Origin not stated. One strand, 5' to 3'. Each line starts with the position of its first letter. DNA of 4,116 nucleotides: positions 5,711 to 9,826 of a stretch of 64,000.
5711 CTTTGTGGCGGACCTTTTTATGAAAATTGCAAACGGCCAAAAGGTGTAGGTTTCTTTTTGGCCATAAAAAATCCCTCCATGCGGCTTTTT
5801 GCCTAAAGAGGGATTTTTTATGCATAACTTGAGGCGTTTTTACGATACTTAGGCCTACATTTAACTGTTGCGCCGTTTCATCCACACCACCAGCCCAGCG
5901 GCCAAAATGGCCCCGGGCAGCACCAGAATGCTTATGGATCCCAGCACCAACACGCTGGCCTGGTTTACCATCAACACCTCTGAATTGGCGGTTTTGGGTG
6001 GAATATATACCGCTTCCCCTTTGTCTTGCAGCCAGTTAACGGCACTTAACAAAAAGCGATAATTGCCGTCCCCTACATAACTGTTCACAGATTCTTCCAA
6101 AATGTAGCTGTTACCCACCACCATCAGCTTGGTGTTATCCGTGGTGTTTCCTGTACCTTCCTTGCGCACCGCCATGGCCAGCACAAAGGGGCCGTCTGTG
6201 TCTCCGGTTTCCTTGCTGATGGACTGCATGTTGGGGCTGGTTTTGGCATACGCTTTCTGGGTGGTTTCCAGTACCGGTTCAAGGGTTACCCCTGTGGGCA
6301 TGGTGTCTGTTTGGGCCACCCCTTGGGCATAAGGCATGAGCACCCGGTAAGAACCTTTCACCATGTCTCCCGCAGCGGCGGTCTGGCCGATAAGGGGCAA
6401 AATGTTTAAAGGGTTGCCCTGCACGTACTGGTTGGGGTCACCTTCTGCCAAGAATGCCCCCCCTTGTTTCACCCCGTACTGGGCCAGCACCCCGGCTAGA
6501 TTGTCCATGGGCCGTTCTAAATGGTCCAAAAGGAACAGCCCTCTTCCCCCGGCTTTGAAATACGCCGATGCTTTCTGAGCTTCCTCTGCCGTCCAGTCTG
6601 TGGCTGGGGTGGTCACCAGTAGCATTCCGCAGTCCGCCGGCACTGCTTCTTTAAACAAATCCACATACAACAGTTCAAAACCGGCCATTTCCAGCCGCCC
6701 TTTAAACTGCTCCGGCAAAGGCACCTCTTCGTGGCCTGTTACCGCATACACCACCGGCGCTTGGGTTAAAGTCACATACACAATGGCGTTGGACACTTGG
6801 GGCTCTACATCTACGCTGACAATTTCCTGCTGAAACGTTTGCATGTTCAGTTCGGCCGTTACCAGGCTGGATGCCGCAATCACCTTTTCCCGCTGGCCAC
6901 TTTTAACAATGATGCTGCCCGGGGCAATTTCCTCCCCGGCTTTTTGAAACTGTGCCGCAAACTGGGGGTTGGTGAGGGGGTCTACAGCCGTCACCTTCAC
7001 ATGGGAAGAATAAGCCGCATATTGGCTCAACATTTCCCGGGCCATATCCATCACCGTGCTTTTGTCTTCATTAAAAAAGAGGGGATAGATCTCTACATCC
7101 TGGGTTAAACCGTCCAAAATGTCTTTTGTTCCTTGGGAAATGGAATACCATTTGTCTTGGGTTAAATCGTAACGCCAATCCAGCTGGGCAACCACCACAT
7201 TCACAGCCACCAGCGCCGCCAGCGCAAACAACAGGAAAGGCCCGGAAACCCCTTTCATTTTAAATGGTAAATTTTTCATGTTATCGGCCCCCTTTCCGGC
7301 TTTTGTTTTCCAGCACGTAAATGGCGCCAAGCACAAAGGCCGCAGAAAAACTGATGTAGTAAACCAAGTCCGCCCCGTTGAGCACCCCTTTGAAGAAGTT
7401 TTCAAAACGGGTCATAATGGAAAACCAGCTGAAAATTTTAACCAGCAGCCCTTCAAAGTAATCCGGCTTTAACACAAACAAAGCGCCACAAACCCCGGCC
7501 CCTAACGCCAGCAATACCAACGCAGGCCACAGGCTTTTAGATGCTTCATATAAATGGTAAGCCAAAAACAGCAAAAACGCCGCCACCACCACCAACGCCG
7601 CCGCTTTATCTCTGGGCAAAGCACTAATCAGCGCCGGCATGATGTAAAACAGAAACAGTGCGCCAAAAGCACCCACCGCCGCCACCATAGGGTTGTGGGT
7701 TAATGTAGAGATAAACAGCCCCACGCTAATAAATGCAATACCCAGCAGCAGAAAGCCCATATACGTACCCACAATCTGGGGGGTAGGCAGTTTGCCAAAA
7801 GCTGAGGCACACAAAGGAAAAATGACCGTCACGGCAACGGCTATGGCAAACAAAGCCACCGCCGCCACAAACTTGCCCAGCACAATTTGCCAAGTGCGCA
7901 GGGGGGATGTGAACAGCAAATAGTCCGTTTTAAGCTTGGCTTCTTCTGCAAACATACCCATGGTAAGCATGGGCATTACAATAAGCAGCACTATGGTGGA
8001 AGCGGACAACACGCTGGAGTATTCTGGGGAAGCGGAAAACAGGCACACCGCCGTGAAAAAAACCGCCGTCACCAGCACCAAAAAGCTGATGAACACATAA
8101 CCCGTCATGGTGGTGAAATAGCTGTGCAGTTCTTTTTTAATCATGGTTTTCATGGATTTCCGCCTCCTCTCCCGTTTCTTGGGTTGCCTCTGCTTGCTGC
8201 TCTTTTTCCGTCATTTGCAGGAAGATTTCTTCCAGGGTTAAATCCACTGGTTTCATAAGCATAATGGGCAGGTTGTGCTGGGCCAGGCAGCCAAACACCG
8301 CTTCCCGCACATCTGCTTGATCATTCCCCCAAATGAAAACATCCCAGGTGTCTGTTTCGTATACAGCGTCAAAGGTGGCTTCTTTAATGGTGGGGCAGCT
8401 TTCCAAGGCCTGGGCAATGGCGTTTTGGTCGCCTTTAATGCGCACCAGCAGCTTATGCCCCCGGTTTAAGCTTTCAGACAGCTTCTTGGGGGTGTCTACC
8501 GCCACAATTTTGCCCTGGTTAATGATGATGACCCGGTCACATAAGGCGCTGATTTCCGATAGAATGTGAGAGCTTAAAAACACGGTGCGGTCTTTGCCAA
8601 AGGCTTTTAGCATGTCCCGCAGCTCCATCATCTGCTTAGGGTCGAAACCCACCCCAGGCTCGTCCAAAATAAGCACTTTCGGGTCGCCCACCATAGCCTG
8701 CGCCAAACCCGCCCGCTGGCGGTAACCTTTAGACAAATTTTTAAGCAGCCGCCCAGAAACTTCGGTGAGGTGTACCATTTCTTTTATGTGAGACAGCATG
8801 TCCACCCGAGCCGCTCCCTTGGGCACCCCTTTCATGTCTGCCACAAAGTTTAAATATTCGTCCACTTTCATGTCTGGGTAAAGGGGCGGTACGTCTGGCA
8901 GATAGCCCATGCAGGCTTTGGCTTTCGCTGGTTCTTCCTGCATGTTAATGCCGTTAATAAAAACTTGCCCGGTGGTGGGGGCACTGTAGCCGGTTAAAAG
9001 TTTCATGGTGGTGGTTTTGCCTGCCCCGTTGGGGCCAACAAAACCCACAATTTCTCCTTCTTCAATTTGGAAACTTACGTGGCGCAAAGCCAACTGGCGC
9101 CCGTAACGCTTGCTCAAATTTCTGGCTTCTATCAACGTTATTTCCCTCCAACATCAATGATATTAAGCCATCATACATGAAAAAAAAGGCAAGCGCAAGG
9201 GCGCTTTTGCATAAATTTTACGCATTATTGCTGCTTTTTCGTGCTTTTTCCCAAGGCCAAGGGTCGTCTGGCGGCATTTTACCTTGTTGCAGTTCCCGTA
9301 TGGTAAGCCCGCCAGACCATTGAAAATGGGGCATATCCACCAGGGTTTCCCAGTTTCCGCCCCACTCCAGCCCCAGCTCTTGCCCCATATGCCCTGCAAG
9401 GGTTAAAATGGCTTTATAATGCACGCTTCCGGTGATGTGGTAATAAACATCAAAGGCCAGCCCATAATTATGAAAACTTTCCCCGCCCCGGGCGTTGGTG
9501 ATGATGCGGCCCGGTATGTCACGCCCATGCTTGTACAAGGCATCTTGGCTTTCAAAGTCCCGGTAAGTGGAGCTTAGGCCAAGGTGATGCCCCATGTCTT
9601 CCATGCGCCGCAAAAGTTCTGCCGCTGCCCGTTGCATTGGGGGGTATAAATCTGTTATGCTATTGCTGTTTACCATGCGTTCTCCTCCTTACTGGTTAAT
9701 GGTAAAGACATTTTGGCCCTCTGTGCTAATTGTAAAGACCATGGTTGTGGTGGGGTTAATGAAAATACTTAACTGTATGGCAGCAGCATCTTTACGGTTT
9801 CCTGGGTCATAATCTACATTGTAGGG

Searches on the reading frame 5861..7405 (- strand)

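Call 10: search_protein_families(library=pfam, proteins=[window:5861-7405:-])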
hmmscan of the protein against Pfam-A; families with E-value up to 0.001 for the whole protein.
window:5861-7405:- (514 aa): 2 families
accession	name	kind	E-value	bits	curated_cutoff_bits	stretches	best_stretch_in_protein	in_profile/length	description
PF09822.16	ABC_transp_aux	-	3.5e-15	56.5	34.7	1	217-441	2-264/288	ABC-type uncharacterized transport system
PF23357.1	DUF7088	-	3.4e-13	50.1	27.8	1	83-174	1-96/105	Domain of unknown function (DUF7088)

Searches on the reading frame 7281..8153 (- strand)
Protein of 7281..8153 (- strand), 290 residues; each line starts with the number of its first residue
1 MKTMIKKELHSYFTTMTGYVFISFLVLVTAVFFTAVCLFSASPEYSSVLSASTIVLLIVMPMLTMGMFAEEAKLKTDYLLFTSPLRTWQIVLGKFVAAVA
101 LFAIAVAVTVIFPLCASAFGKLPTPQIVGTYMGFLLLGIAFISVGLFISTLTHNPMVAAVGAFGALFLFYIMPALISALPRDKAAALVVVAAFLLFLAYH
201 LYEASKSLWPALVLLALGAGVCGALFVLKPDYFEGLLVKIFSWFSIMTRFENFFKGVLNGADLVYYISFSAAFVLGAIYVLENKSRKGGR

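Call 10: search_protein_families(library=pfam, proteins=[window:7281-8153:-])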
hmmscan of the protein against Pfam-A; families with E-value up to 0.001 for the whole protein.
window:7281-8153:- (290 aa): 3 families
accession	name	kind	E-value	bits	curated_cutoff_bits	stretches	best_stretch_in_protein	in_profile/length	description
PF12679.13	ABC2_membrane_2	-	1.1e-09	38.4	27.2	1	58-199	80-231/283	ABC-2 family transporter protein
PF12698.13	ABC2_membrane_3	-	1.8e-09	37.6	31.6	1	45-227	160-346/347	ABC-2 family transporter protein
PF13346.12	ABC2_membrane_5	-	9.1e-05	22.5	25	1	25-178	16-166/205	ABC-2 family transporter protein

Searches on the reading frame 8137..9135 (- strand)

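Call 10: search_protein_families(library=pfam, proteins=[window:8137-9135:-])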
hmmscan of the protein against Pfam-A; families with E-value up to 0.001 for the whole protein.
window:8137-9135:- (332 aa): 2 families
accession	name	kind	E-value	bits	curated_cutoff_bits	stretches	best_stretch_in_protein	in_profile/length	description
PF00005.33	ABC_tran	-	6.1e-29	101.8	25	1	17-160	1-135/137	ABC transporter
PF13304.12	AAA_21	-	6.4e-10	40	27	1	133-193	237-301/304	AAA domain, putative AbiEii toxin, Type IV TA system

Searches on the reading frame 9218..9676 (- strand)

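Call 10: search_protein_families(library=pfam, proteins=[window:9218-9676:-])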
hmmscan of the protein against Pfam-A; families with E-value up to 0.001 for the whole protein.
window:9218-9676:- (152 aa): 2 families
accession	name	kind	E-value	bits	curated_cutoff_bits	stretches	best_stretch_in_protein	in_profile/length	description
PF13539.11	Peptidase_M15_4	-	8.9e-11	42.6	25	1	62-120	3-70/70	D-alanyl-D-alanine carboxypeptidase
PF02557.22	VanY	-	2.2e-09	37.7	25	1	12-80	6-77/132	D-alanyl-D-alanine carboxypeptidase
